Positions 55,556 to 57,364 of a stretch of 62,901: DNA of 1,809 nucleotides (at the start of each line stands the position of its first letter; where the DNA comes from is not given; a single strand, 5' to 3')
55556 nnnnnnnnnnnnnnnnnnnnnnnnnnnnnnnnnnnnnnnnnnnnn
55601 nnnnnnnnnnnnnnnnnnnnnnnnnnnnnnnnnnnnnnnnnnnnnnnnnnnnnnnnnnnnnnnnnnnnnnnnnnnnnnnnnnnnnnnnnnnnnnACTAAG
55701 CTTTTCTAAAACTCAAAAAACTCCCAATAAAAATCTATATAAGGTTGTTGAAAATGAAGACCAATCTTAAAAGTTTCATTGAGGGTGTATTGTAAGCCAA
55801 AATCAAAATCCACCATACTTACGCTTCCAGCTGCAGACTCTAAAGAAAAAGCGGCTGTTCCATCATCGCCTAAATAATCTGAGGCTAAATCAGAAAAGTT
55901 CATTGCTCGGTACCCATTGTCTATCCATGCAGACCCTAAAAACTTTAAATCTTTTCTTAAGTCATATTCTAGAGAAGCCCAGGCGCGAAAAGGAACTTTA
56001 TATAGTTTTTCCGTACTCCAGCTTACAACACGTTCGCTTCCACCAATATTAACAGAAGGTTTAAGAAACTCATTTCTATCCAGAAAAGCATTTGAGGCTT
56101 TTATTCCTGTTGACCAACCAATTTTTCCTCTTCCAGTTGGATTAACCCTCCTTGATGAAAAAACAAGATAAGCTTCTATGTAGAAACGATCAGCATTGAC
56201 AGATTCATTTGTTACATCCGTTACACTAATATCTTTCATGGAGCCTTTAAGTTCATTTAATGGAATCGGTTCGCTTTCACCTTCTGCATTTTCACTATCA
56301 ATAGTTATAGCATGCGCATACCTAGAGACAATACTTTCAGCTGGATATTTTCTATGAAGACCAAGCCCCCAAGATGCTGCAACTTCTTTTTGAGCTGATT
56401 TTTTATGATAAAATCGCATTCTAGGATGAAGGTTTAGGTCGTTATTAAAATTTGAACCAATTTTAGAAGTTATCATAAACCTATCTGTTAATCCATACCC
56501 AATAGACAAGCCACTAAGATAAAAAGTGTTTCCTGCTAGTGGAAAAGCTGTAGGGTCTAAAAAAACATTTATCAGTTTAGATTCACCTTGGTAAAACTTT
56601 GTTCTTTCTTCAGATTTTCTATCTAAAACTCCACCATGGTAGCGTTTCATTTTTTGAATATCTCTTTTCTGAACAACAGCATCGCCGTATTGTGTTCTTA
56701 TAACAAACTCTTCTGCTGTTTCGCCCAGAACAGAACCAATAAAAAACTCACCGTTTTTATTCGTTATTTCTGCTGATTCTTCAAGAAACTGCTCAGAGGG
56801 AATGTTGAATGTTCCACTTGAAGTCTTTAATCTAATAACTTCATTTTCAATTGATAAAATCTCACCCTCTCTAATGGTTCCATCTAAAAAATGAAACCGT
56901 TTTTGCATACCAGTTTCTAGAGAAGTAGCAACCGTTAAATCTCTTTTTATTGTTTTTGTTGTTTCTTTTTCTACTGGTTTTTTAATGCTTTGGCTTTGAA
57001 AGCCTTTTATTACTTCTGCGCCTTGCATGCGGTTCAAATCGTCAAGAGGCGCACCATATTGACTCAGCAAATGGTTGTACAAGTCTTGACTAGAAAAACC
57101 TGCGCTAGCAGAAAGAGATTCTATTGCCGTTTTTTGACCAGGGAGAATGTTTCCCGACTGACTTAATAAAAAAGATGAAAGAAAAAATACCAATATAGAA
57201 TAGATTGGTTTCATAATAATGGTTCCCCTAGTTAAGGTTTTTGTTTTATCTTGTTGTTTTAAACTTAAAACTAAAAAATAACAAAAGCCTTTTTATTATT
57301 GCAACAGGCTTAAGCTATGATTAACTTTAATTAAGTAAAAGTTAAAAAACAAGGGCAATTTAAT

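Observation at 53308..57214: Four-gene envelope operon of unknown function: barrel protein, glycine-zipper protein, TM-anchored Lys/Glu-rich protein, barrel-like lipoprotein, all sharing short motifs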

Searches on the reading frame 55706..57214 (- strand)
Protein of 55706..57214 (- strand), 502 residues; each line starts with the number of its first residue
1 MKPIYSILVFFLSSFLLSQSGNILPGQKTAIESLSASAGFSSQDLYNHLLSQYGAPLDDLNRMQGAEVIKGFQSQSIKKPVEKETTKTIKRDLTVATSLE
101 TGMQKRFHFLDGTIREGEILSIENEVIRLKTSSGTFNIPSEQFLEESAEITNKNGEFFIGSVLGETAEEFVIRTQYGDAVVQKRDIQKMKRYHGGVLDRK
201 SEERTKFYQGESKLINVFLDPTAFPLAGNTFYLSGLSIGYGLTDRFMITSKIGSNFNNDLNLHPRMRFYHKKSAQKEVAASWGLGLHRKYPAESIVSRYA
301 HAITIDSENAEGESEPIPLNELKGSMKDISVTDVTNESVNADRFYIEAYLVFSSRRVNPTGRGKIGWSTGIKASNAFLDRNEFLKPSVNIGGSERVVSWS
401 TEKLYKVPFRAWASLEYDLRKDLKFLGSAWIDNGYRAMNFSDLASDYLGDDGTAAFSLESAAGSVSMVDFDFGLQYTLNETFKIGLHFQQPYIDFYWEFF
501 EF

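Call 3: search_protein_families(library=pfam, proteins=[window:55706-57214:-], max_evalue=1)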
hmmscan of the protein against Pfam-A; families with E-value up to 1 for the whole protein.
window:55706-57214:- (502 aa): 1 family
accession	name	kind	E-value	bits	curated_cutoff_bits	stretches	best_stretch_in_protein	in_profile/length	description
PF06852.18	DUF1248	-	0.026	14.5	22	1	412-449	67-104/181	Protein of unknown function (DUF1248)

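Call 4: search_protein_families(library=ncbifam, proteins=[window:55706-57214:-], max_evalue=1)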
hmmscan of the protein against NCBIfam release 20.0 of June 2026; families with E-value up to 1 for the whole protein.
window:55706-57214:- (502 aa): 4 families
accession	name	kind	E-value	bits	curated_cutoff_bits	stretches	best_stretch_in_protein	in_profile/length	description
NF047433.1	Lepto_7_Nterm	domain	0.0034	17.1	43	1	147-188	15-57/63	LA_0442/LA_0875 N-terminal domain-containing protein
NF047624.1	LIC_13076_fam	equivalog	0.016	15.1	110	1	100-188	162-211/214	LIC_13076 family protein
NF047503.1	LB_137_fam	subfamily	0.098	11.9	200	0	149-190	15-56/288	LB_137 family protein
NF041881.1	PTPDL_fam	equivalog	0.14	11.3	200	1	151-188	16-53/339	PTPDL family protein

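Call 5: find_homologous_proteins(query=window:55706-57214:-, max_evalue=0.001)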
Query window:55706-57214:- (502 aa): 467 proteins with E <= 0.001 among 8000 candidates; the best 120 are listed.
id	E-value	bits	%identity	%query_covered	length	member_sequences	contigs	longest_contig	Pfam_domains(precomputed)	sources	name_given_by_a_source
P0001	0.0e+0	1112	99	100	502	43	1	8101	-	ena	-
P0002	0.0e+0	1088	97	100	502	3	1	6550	-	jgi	jgi:hypothetical protein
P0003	0.0e+0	1032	92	100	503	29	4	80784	-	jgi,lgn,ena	jgi:hypothetical protein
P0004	0.0e+0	1011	90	100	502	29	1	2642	-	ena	-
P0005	1.3e-279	946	84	100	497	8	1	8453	-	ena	-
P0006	1.2e-277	940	84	99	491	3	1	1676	-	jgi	jgi:hypothetical protein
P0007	1.7e-245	833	75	99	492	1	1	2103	-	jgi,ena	-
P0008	2.5e-242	823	74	100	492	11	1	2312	-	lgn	-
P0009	1.4e-241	821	74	99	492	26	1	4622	-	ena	-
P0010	4.7e-240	816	73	100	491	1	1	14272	-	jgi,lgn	jgi:hypothetical protein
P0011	2.3e-239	813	73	98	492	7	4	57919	-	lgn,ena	-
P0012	1.7e-235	800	73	98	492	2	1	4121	-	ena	-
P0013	4.8e-235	799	71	100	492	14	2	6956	-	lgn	-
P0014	1.1e-218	745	67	99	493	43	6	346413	-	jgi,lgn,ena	-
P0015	3.6e-212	724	79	80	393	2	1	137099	-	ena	-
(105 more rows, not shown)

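Call 7: find_related_loci(query=A1, collection=genome_contigs, flank=8000)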
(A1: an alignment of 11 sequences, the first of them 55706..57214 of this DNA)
Query A1 (502 aa) in genome_contigs; peptide patterns used: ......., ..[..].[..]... (x = any residue, [..] = any of these).
117 stretches matched a pattern; 34 encode a relative of the query (tblastn E <= 1e-3); 31 distinct loci.
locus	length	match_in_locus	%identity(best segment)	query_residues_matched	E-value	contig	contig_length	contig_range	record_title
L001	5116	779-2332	68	8-502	0e+0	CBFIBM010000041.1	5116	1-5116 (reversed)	MAG: uncultured bacterium isolate Co_bin_502_strict genome assembly, contig: Co_bin_502_strict_c47, whole genome shotgun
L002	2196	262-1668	63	7-497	0e+0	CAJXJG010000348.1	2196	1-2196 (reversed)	MAG TPA_asm: uncultured Candidatus Marinimicrobia bacterium isolate SRR5494785_bin.54_MetaBAT_v2.12.1_MAG genome assembl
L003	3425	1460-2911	62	1-497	0e+0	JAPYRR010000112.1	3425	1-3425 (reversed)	MAG: Candidatus Neomarinimicrobiota bacterium isolate PW3.metabat2.184_sub PW3_39262_length_3425_cov_11.598516, whole ge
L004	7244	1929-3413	59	1-502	0e+0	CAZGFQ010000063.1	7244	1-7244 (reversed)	MAG TPA_asm: uncultured bacterium isolate SRP200020_co2_109 genome assembly, contig: NODE_11800_length_7244_cov_268.9684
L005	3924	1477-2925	60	1-497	0e+0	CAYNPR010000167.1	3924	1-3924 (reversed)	MAG TPA_asm: uncultured bacterium isolate binchicken_co201_27 genome assembly, contig: NODE_30711_length_3924_cov_7.0054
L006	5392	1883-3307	60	7-497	0e+0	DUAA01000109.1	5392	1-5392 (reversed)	MAG TPA_asm: Nitrospinaceae bacterium isolate UWMA-0262 NODE_19328_length_5392_cov_0.347629, whole genome shotgun sequen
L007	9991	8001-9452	60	7-502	0e+0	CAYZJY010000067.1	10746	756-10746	MAG TPA_asm: uncultured bacterium isolate SRP077602_co4_634 genome assembly, contig: NODE_11438_length_10746_cov_8.42764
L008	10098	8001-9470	57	7-502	0e+0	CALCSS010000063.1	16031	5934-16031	MAG TPA_asm: uncultured Candidatus Marinimicrobia bacterium isolate ERR598946_bin.121_CONCOCT_v1.1_MAG genome assembly,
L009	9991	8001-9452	57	7-502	0e+0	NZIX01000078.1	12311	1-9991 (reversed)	MAG: Candidatus Neomarinimicrobiota bacterium isolate MED586 115716, whole genome shotgun sequence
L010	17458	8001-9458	57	5-502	0e+0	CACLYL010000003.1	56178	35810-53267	MAG: uncultured Candidatus Marinimicrobia bacterium isolate AG-470-O07 genome assembly, contig: AG-470-O07_NODE_3, whole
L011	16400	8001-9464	68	8-502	0e+0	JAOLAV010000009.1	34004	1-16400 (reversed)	Candidatus Neomarinimicrobiota bacterium isolate AH-657-N17 AH-657-N17_NODE_9, whole genome shotgun sequence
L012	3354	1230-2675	52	7-502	0e+0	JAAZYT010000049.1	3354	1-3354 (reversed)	MAG: Candidatus Neomarinimicrobiota bacterium isolate bin68o c_000000214291, whole genome shotgun sequence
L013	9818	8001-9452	52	7-502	2e-173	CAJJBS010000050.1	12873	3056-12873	MAG: Marinimicrobia bacterium TCS55 isolate FRAM18_bin348 genome assembly, contig: FRAM18_bin348-50, whole genome shotgu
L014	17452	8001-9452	52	7-502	3e-173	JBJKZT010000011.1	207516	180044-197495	MAG: Candidatus Neomarinimicrobiota bacterium isolate LRMED-173 Marinisomatales-LRMED-173-C2, whole genome shotgun seque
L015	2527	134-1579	52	7-502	0e+0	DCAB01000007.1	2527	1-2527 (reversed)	MAG TPA_asm: Candidatus Dadabacteria bacterium UBA1144 UBA1144_contig_71028, whole genome shotgun sequence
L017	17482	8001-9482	51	7-502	7e-169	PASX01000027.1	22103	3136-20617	MAG: Candidatus Neomarinimicrobiota bacterium isolate SAT170 129812, whole genome shotgun sequence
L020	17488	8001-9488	50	5-502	3e-163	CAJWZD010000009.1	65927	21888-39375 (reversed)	MAG TPA_asm: uncultured Candidatus Marinimicrobia bacterium isolate ERR318620_bin.68_MetaBAT_v2.12.1_MAG genome assembly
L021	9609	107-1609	50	2-502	4e-162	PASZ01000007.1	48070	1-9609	MAG: Candidatus Neomarinimicrobiota bacterium isolate SAT169 74537, whole genome shotgun sequence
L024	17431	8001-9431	50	16-497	9e-156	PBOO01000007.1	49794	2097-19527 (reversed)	MAG: Candidatus Neomarinimicrobiota bacterium isolate RS389 2623, whole genome shotgun sequence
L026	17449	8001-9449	47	18-502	4e-148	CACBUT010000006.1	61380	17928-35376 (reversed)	uncultured Candidatus Marinimicrobia bacterium isolate AG-359-L04 genome assembly, contig: AG-359-L04_NODE_6, whole geno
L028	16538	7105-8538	63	7-497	0e+0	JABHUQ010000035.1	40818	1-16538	MAG: Candidatus Neomarinimicrobiota bacterium isolate SI039_bin89 k141_489559, whole genome shotgun sequence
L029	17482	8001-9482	50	4-502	1e-160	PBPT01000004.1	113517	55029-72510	MAG: Candidatus Neomarinimicrobiota bacterium isolate RS350 2242, whole genome shotgun sequence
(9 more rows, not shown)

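Call 13: search_solved_structures(query=A2, max_evalue=10, show_alignments=2)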
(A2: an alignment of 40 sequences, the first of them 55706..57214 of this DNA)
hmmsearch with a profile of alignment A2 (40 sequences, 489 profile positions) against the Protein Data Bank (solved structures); distinct sequences matched with E-value up to 10: 1.
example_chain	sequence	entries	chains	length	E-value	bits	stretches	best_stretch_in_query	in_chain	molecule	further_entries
3lso_A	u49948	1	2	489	1.5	10.6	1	312-385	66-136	Putative membrane anchored protein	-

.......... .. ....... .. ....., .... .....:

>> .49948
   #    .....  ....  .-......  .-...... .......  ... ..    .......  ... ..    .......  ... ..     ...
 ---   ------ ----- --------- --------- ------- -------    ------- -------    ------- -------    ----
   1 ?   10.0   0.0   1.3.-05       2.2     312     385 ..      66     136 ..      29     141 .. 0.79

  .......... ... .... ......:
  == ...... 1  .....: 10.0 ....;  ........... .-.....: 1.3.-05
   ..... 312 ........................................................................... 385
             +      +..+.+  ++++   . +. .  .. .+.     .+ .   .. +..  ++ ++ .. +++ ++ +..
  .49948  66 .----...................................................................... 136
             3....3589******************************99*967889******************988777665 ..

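Call 21: predict_structure(alignment_id=A2)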
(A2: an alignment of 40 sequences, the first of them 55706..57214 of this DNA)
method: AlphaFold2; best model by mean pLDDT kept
length: 502 residues; sequences in the alignment: 40
mean_pLDDT: 71.0   pTM: 0.44
mean pLDDT of the five models: 71.0, 70.5, 69.7, 66.2, 61.7
residues with pLDDT >= 90: 14; 70-90: 304; 50-70: 110; < 50: 74
segments of 3 or more residues with pLDDT < 50: 82-91, 207-238, 240-242, 252-260, 270-275, 495-502
pLDDT, mean of each block of 10 residues (from residue 1): 71 61 83 86 86 87 88 80 35 74 85 85 89 87 87 82 81 85 79 73 48 35 39 44 49 45 55 52 68 79 83 83 80 78 71 62 69 78 86 85 76 78 77 70 70 63 72 71 62 44 28
secondary structure, 60 per line:
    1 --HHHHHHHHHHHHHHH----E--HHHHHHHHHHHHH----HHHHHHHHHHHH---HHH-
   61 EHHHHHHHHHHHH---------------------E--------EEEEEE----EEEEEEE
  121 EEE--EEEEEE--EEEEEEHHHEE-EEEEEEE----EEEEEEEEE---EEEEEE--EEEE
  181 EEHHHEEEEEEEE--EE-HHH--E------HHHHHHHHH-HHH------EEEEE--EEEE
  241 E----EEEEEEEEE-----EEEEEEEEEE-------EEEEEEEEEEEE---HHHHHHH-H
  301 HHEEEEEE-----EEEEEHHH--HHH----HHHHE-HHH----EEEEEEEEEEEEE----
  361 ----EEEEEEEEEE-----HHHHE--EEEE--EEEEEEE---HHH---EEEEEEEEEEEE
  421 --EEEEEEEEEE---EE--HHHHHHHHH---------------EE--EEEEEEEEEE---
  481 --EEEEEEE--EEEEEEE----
elements in order: H3-17 H25-37 H42-53 H62-73 E104-109 E114-123 E126-131 E134-139 E146-152 E157-165 E169-174 E177-182 E186-193 H211-219 E230-234 E237-241 E246-254 E260-269 E277-288 H292-298 E303-308 E314-318 H331-334 E344-356 E365-374 H380-383 E387-390 E393-399 E409-420 E423-432 H440-448 E468-477 E483-489 E492-498

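Call 24: fold_search(model_id=the predicted structure, library=pdb)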
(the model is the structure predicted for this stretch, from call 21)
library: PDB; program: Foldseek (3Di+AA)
matches with E <= 10: 1038; with E <= 0.001: 10
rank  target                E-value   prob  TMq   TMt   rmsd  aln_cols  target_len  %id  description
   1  6ehf                  2.7e-05  1.00  0.22  0.32  21.0       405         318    8  OmpT (in-vitro folded), an outer membrane protein Vibrio cholerae (trimer form) (released 2018-04-25)
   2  6ehd                  4.4e-05  1.00  0.21  0.30  19.9       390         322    9  OmpT (in-vitro folded), an outer membrane protein of Vibrio cholerae (released 2018-04-25)
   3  8h1s_A                6.1e-05  0.85  0.15  0.11  25.4       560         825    9  Crystal structure of apo-LptDE complex (released 2023-10-11)
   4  9wcb_A                1.4e-04  1.00  0.22  0.30  20.0       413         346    8  Open state of A8 gpJ 713 central tail fiber with OmpC G17 from E. coli EDL933 (released 2026-01-28)
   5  5oyk                  2.0e-04  1.00  0.22  0.32  20.1       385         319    8  Outer-membrane expressed OmpT of Vibrio cholerae (released 2018-04-25)
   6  7eqm_A                5.3e-04  0.99  0.21  0.29  21.2       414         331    7  Apo Truncated VhChiP (Delta 1-19) (released 2022-08-10)
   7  6ehc_A                6.6e-04  0.35  0.10  0.14  27.4       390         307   12  OmpUdeltaN (N-terminus deletion mutant of OmpU), outer membrane protein of Vibrio cholerae (released 2018-04-25)
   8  5d5d                  7.4e-04  0.93  0.20  0.24  23.1       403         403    8  In meso in situ serial X-ray crystallography structure of AlgE at 100 K (released 2016-01-13)
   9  5mdo_A                9.2e-04  0.99  0.21  0.28  20.0       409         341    8  Crystal structure of in vitro folded Chitoporin VhChip from Vibrio harveyi (crystal form I) (released 2017-12-20)
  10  4d64_A                9.7e-04  0.98  0.22  0.29  21.5       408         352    8  Structure of porin Omp-Pst1 from P. stuartii; the crystallographic symmetry generates a dimer of trimers. (released 2016-03-09)
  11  5mdq_A                1.0e-03  0.98  0.21  0.28  21.4       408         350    8  Crystal structure of outer membrane expressed Chitoporin VhChip from Vibrio harveyi (released 2017-12-20)
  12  1t1l_A                1.1e-03  0.96  0.21  0.25  23.9       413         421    7  Crystal structure of the long-chain fatty acid transporter FadL (released 2004-06-15)
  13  4n4r_A                1.1e-03  0.51  0.15  0.14  22.4       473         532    9  Structure basis of lipopolysaccharide biogenesis (released 2014-06-25)
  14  6rd3_C                1.2e-03  0.97  0.22  0.30  19.2       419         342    9  Crystal structure of the wild type OmpK36 from Klebsiella pneumonia (released 2019-09-11)
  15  6ehb_C                1.3e-03  0.60  0.14  0.20  26.5       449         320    9  OmpU, an outer membrane protein, of Vibrio cholerae (released 2018-04-25)
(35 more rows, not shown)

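Call 34: search_protein_representatives(alignment_id=A2)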
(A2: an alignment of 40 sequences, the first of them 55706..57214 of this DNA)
Query: 40 sequences, 489 profile positions. Proteins with E-value up to 0.001 (for the whole library): 227; up to 1e-10: 132; up to 1e-30: 39. The best 150 are listed.
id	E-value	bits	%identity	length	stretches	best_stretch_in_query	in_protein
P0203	1.9e-230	782.1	-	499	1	1-489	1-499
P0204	4.6e-145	500.5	-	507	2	85-489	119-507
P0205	1.4e-135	469.2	-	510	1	3-486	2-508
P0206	6.8e-134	463.6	-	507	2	91-489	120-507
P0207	1.2e-129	449.6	-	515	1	7-489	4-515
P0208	5.7e-120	417.7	-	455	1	91-488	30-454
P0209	1.3e-114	400.0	-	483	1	10-488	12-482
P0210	1.8e-94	333.6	-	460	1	80-485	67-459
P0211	1.5e-89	317.4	-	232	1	1-209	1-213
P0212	3.2e-88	313.0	-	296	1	176-488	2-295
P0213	2.7e-76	273.6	-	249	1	99-316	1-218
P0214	6.9e-76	272.3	-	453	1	94-489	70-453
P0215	3.0e-75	270.2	-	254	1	6-235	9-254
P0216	3.0e-71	257.0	-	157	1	162-279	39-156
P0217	2.4e-67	244.2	-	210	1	1-157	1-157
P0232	9.7e-35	136.6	-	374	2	100-363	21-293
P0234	1.5e-34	136.0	-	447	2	196-486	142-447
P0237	3.3e-32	128.2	-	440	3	196-286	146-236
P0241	6.3e-31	124.0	-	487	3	201-291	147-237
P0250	1.2e-28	116.5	-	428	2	197-486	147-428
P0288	1.7e-18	83.1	-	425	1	20-81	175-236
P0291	3.3e-18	82.1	-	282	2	21-87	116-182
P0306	3.6e-16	75.4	-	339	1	22-86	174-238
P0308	4.8e-16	74.9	-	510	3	200-288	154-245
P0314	3.7e-15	72.0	-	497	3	97-274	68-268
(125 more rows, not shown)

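Call 35: search_protein_families(library=pfam, proteins=[P0232, P0234, P0237, P0241, P0250, P0308, P0314, P0288, P0306, P0291], max_evalue=0.1)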
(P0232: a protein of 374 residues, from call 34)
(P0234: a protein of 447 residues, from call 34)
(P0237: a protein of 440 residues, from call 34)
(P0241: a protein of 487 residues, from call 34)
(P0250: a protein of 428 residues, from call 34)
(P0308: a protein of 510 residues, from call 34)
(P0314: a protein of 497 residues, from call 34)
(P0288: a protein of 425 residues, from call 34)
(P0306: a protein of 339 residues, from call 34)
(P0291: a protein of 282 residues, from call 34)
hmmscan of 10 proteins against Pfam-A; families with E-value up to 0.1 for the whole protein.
P0232 (374 aa): 0 families

P0234 (447 aa): 0 families

P0237 (440 aa): 0 families

P0241 (487 aa): 0 families

P0250 (428 aa): 1 family
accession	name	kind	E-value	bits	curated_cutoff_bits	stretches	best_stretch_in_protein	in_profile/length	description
PF07873.16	YabP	-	0.073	13.3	27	0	38-74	23-55/64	YabP family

P0308 (510 aa): 1 family
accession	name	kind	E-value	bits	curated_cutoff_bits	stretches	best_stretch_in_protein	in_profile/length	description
PF23491.1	bPH_8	-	0.035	14.3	27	0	77-108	5-36/82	SunI-like bacterial PH domain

P0314 (497 aa): 0 families

P0288 (425 aa): 5 families
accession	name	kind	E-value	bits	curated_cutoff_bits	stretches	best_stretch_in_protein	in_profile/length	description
PF09851.14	SHOCT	-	4.2e-07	29.9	27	1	397-423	2-28/28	Short C-terminal domain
PF03783.19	CsgG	-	6.3e-07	29.4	20.8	1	41-106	38-103/210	Curli production assembly/transport component CsgG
PF11684.13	DUF3280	-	2.4e-06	28.3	30.1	1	37-146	24-134/138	Protein of unknown function (DUF2380)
PF05120.17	GvpG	-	0.049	14.2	30.6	1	395-423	34-62/67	Gas vesicle protein G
PF20612.3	SHOCT_2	-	0.063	13.9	24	1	401-417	19-35/53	SHOCT domain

P0306 (339 aa): 0 families

P0291 (282 aa): 2 families
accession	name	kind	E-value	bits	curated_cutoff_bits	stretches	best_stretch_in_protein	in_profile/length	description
PF11178.13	DUF2963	-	4.3e-06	26.4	22.6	1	18-57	10-50/52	Protein of unknown function (DUF2963)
PF13670.12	PepSY_2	-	0.02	15.3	24.3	0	25-44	63-82/83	Peptidase propeptide and YPEB domain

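Call 58: search_protein_families(library=ncbifam, proteins=[L020:9510-10229:+, L021:2062-2823:+, L024:9956-10678:+, L029:9715-10437:+, L014:9467-10222:+, L017:10238-10951:+, L026:9457-10242:+, P0291, P0232, P0234], max_evalue=0.05)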
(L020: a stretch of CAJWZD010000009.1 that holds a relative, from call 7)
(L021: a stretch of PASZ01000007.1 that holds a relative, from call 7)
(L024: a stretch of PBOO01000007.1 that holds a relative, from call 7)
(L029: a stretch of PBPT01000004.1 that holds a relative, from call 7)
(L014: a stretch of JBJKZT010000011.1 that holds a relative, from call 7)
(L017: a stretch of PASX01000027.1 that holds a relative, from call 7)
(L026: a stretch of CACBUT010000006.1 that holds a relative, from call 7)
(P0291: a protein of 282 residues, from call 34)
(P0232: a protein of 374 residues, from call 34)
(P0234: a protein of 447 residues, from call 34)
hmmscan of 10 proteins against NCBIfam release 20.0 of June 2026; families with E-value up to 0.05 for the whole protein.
L020:9510-10229:+ (239 aa): 2 families
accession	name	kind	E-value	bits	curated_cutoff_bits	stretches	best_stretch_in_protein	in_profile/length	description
NF047624.1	LIC_13076_fam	equivalog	0.0012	18.8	110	1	51-89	151-194/214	LIC_13076 family protein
NF047718.1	Hfq_rel_Cyano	exception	0.017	15.4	52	1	63-98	22-57/64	Hfq-related RNA-binding protein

L021:2062-2823:+ (253 aa): 3 families
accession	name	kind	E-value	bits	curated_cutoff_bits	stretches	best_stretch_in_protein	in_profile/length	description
NF047432.1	LA_3334_fam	equivalog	0.00079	19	200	1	72-122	60-101/280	LA_3334 family protein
NF047718.1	Hfq_rel_Cyano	exception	0.0077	16.5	52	1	71-111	20-60/64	Hfq-related RNA-binding protein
NF047624.1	LIC_13076_fam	equivalog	0.02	14.7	110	1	64-99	160-194/214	LIC_13076 family protein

L024:9956-10678:+ (240 aa): 1 family
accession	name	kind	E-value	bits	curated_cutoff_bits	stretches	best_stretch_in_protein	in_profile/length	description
NF047433.1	Lepto_7_Nterm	domain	0.023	14.4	43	0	62-101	17-61/63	LA_0442/LA_0875 N-terminal domain-containing protein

L029:9715-10437:+ (240 aa): 3 families
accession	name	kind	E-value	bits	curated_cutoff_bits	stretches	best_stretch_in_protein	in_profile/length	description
NF047624.1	LIC_13076_fam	equivalog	0.01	15.7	110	1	54-101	160-210/214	LIC_13076 family protein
NF047433.1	Lepto_7_Nterm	domain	0.036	13.8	43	1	62-87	17-42/63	LA_0442/LA_0875 N-terminal domain-containing protein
TIGR04265.1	bac_cardiolipin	equivalog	0.036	13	290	0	167-229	38-100/483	cardiolipin synthase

L014:9467-10222:+ (251 aa): 1 family
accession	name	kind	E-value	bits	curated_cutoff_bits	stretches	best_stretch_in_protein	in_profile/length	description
TIGR01342.1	acon_putative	hypoth_equivalog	0.029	12.5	719.15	1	44-127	434-513/655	putative aconitate hydratase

L017:10238-10951:+ (237 aa): 0 families

L026:9457-10242:+ (261 aa): 0 families

P0291 (282 aa): 1 family
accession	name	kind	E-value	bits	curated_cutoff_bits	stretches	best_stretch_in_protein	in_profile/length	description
NF047433.1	Lepto_7_Nterm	domain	0.027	14.2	43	0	68-92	18-42/63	LA_0442/LA_0875 N-terminal domain-containing protein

P0232 (374 aa): 4 families
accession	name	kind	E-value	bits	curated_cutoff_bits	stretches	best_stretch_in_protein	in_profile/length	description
NF047433.1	Lepto_7_Nterm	domain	8e-09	35.1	43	2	13-61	7-56/63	LA_0442/LA_0875 N-terminal domain-containing protein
NF047432.1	LA_3334_fam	equivalog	2.4e-07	30.6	200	2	18-63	56-101/280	LA_3334 family protein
NF041881.1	PTPDL_fam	equivalog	0.00044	19.5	200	0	24-65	15-56/339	PTPDL family protein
NF047528.1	LIMLP_03685_anti-sigma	equivalog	0.024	13.8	200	0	61-107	302-347/347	LIMLP_03685 family anti-sigma factor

P0234 (447 aa): 7 families
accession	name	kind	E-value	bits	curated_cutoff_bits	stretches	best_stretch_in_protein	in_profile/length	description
NF047433.1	Lepto_7_Nterm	domain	4.9e-13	48.6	43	2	8-60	2-55/63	LA_0442/LA_0875 N-terminal domain-containing protein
NF047432.1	LA_3334_fam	equivalog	7.7e-13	48.6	200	2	22-63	60-101/280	LA_3334 family protein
NF041881.1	PTPDL_fam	equivalog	1.4e-06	27.7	200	1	21-60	12-56/339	PTPDL family protein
NF047503.1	LB_137_fam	subfamily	0.00019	20.8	200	1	10-62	3-54/288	LB_137 family protein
NF000936.0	PRK00092.4-1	equivalog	0.0012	19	205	0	61-107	91-137/142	ribosome maturation factor RimP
NF041657.1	ompB_ricketsia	equivalog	0.02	12.3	2500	1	19-90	483-552/1655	outer membrane protein OmpB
TIGR02603.1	CxxCH_TIGR02603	domain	0.039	14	68.15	0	20-59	59-99/134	putative heme-binding domain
